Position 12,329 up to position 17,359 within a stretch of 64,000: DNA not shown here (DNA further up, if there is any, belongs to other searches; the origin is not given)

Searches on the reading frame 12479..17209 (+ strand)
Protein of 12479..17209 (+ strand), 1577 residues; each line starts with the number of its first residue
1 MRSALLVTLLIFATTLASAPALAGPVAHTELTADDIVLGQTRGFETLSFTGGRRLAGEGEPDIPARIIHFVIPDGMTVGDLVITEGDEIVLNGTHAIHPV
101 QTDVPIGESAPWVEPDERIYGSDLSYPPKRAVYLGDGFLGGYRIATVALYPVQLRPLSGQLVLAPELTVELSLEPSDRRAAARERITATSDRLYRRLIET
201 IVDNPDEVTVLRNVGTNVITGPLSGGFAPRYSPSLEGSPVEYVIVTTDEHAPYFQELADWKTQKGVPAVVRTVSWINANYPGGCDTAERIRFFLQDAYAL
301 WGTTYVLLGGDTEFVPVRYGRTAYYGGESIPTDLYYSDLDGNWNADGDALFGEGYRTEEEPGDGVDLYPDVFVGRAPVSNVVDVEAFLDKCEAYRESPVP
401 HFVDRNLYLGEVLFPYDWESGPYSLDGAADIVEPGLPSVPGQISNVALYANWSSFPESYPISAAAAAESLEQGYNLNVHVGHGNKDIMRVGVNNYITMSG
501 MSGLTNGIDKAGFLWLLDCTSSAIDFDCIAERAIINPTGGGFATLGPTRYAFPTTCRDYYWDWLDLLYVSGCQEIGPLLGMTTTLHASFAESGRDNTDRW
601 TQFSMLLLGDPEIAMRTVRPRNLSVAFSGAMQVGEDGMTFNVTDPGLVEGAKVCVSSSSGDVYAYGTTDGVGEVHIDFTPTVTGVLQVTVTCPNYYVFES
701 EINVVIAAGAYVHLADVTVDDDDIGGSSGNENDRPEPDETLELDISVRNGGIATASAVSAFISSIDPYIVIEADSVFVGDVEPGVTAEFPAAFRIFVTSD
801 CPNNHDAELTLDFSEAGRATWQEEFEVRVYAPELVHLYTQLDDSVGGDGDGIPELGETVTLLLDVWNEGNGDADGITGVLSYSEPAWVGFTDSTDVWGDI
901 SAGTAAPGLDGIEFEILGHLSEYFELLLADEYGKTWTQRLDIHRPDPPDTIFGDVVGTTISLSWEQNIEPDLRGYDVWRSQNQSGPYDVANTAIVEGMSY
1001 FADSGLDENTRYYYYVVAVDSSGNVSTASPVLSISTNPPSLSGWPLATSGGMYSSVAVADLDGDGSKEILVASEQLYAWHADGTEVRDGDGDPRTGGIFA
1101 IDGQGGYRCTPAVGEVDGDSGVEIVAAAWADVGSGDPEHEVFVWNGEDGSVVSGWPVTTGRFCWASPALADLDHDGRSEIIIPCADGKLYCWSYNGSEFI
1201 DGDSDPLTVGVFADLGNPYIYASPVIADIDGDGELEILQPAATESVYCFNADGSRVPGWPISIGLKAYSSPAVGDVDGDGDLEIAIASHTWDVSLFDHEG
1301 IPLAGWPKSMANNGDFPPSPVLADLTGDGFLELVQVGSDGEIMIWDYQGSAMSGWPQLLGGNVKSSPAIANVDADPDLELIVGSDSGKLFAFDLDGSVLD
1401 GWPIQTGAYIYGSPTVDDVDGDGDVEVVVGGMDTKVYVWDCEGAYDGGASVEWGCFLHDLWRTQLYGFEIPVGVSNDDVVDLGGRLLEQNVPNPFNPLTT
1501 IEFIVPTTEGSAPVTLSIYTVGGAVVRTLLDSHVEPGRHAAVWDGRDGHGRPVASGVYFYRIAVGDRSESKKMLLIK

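Call 16: search_protein_families(library=pfam, proteins=[window:12479-17209:+], max_evalue=0.01)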
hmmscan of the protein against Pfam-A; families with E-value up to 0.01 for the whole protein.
window:12479-17209:+ (1577 aa): 11 families
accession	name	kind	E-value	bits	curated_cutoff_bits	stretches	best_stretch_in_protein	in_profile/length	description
PF01364.23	Peptidase_C25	-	5.9e-51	174.3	23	1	242-614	1-373/374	Peptidase family C25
PF13517.12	FG-GAP_3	-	3.2e-21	76.1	26.9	6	1171-1238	1-60/61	FG-GAP-like repeat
PF01839.29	FG-GAP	-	2.6e-14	53.1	22.1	1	1268-1289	2-23/37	FG-GAP repeat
PF25292.1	Beta-prop_CGLA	-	4.1e-14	53.2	26.8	1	1170-1220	37-90/316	Lambda-carrageenase beta-propeller domain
PF13570.13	Beta-prop_ACSF4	-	2.5e-09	37.4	133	2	1320-1442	9-121/329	Beta-alanine-activating enzyme, beta-propeller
PF08126.16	Propeptide_C25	-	5.7e-08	32.6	22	1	41-184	40-183/205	Propeptide_C25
PF14783.12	BBS2_Mid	-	6.2e-08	33.1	27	0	1055-1075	1-21/108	Ciliary BBSome complex subunit 2, middle region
PF13860.13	FlgD_ig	-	3.2e-07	30.7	27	1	1507-1562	18-73/79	FlgD Ig-like domain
PF00041.27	fn3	-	0.0006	20.4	25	1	948-1031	4-80/84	Fibronectin type III domain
PF13620.12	CarboxypepD_reg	-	0.0069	17.2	32.3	0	648-708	14-73/82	Carboxypeptidase regulatory-like domain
PF13585.12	CHU_C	-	0.0098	16.4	27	0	1535-1572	48-81/86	CHU_C Type IX secretion signal domain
